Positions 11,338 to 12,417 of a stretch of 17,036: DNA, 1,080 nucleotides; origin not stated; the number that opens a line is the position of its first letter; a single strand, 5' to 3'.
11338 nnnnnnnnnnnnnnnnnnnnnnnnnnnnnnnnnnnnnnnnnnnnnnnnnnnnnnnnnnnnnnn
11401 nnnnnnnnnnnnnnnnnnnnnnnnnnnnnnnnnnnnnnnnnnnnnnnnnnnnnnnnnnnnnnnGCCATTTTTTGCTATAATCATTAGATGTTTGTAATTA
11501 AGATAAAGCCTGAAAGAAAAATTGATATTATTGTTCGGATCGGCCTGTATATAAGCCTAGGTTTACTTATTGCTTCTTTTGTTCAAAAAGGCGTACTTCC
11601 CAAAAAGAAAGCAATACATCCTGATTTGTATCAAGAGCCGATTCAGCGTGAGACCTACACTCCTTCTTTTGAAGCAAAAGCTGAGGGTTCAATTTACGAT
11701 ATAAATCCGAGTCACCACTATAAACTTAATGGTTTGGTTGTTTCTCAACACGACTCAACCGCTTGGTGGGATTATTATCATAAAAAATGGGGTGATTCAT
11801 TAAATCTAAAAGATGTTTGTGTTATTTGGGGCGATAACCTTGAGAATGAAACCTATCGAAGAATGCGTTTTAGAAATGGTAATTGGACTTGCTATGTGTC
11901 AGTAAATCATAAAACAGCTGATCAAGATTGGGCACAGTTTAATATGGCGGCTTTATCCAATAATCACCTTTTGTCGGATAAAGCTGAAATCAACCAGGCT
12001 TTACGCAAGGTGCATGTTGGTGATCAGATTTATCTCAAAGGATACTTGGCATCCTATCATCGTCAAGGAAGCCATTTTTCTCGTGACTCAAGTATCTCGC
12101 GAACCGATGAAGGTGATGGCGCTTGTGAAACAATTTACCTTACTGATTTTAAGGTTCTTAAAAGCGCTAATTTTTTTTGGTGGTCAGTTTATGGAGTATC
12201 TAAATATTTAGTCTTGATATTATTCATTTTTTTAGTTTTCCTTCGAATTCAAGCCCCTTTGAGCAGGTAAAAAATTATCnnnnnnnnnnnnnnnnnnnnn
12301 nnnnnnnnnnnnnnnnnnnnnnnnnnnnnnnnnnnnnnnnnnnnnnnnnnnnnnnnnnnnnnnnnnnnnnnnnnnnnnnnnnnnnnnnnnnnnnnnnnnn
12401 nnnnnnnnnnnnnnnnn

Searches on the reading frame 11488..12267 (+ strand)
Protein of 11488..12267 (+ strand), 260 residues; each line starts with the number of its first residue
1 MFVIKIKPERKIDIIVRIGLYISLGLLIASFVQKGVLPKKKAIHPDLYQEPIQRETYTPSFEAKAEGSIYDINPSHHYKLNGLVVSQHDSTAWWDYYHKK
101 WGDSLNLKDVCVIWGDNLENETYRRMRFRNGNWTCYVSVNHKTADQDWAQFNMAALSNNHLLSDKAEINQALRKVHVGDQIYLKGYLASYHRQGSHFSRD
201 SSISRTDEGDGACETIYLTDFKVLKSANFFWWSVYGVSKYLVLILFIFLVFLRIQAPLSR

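Call 18: search_protein_families(library=pfam, proteins=[window:11488-12267:+], max_evalue=0.001)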
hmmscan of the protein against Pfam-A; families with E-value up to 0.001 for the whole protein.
window:11488-12267:+ (260 aa): 0 families

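Call 53: search_protein_families(library=padloc, proteins=[window:11488-12267:+], max_evalue=0.01)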
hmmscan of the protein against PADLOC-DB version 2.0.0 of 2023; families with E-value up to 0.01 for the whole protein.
window:11488-12267:+ (260 aa): 0 families
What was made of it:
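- Tried and rejected: PADLOC defence models gave no hit (call 53).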
